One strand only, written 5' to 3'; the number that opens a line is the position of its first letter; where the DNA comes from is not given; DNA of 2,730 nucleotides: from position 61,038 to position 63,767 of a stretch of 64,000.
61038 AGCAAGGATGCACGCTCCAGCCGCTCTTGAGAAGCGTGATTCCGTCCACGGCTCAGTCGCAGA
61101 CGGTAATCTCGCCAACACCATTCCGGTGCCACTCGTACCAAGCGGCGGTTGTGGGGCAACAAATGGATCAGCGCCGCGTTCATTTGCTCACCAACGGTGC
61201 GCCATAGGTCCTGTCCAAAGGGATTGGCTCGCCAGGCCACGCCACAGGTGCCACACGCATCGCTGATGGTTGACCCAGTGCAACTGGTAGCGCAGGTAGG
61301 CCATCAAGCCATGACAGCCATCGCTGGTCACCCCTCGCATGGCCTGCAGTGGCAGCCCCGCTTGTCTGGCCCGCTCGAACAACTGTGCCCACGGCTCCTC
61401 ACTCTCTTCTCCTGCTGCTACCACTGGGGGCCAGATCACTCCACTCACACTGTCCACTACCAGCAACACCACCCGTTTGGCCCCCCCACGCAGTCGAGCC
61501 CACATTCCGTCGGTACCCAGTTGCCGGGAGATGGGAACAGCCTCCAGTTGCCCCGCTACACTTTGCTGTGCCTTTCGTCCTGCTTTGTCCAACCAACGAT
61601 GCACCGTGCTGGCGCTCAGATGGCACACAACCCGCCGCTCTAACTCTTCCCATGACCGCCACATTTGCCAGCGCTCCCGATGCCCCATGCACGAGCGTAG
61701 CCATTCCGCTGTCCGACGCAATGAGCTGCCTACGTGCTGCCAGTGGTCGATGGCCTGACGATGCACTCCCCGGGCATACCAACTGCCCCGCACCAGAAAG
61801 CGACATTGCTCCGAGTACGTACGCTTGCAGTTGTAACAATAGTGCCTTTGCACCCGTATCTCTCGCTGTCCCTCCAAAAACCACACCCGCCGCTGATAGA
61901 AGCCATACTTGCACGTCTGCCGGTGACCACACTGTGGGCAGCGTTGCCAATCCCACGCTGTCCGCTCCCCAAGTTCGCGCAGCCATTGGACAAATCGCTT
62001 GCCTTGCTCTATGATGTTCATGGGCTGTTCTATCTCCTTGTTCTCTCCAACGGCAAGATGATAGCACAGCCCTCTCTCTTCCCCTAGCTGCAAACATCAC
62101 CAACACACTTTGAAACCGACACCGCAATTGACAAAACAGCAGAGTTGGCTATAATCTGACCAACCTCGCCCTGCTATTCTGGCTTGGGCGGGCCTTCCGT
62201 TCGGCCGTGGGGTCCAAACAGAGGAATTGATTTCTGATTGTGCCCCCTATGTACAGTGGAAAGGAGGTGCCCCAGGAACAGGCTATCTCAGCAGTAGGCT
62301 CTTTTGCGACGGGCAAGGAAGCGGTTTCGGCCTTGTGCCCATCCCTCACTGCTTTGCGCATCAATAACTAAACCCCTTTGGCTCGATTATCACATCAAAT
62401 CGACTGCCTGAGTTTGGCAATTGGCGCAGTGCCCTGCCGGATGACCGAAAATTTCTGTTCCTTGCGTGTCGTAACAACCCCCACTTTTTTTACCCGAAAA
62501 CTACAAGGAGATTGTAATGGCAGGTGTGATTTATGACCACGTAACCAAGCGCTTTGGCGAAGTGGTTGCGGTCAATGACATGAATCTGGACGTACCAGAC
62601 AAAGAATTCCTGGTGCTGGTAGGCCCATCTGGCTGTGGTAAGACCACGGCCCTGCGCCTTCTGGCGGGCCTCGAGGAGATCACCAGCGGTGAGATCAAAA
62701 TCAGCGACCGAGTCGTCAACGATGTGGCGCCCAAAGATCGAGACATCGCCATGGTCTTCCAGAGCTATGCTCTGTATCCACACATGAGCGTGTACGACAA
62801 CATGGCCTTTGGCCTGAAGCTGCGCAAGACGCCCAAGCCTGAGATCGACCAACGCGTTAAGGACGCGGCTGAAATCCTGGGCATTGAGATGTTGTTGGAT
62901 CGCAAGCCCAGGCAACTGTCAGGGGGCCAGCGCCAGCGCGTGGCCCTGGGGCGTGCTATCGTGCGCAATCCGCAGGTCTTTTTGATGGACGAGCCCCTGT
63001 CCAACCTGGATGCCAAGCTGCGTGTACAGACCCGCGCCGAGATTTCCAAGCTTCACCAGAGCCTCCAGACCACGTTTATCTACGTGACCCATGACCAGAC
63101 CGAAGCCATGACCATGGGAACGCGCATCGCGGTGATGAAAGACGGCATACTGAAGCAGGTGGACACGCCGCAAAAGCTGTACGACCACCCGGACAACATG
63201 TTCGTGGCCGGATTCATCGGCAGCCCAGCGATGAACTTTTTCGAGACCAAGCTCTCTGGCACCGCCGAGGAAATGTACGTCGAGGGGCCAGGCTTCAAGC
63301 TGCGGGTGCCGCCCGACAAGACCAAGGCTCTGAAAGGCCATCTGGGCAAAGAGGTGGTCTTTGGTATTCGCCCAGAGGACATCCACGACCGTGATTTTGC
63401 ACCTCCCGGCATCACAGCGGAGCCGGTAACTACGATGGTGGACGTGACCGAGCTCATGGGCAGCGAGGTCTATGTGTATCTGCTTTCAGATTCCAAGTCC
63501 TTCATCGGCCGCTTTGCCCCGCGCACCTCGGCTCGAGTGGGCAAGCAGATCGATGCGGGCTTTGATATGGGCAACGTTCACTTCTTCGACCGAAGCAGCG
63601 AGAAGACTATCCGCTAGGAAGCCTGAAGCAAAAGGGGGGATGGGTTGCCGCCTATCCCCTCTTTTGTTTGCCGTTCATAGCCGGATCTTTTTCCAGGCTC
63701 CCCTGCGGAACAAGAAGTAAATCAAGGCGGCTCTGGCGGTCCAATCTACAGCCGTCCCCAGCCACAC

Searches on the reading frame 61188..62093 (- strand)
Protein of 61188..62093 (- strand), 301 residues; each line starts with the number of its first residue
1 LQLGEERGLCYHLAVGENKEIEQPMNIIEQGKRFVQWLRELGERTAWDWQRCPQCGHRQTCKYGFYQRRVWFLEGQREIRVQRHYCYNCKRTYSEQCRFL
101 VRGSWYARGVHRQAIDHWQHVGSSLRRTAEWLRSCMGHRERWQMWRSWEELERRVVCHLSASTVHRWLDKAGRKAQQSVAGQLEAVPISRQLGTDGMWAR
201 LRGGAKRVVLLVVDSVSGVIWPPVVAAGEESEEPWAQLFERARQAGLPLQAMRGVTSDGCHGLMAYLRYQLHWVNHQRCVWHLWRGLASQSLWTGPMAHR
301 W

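Call 87: search_protein_families(library=pfam, proteins=[window:61188-62093:-], max_evalue=0.00001)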
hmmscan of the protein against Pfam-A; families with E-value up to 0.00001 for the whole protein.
window:61188-62093:- (301 aa): 1 family
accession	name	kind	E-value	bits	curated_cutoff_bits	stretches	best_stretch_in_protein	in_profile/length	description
PF00872.24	Transposase_mut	-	3.4e-06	26.6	21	1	226-289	202-263/379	Transposase, Mutator family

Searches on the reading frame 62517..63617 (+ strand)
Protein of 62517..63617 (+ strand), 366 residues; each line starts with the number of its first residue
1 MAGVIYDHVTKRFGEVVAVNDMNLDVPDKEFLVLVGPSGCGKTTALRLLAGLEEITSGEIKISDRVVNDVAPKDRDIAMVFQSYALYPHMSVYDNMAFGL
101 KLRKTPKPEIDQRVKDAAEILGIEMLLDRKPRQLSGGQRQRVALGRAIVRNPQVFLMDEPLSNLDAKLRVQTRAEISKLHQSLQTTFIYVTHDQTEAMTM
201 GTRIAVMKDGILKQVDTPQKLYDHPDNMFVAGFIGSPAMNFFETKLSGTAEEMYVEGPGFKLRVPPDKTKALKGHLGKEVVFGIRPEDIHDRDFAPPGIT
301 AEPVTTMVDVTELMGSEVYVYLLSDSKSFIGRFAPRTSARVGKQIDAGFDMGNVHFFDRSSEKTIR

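Call 87: search_protein_families(library=pfam, proteins=[window:62517-63617:+], max_evalue=0.00001)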
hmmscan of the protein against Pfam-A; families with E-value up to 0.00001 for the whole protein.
window:62517-63617:+ (366 aa): 2 families
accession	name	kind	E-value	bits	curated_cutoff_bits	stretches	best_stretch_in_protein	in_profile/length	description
PF00005.33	ABC_tran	-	1.7e-33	116.6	25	1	19-161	1-136/137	ABC transporter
PF17912.7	OB_MalK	-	7e-16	59.3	27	1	235-289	1-53/53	MalK OB fold domain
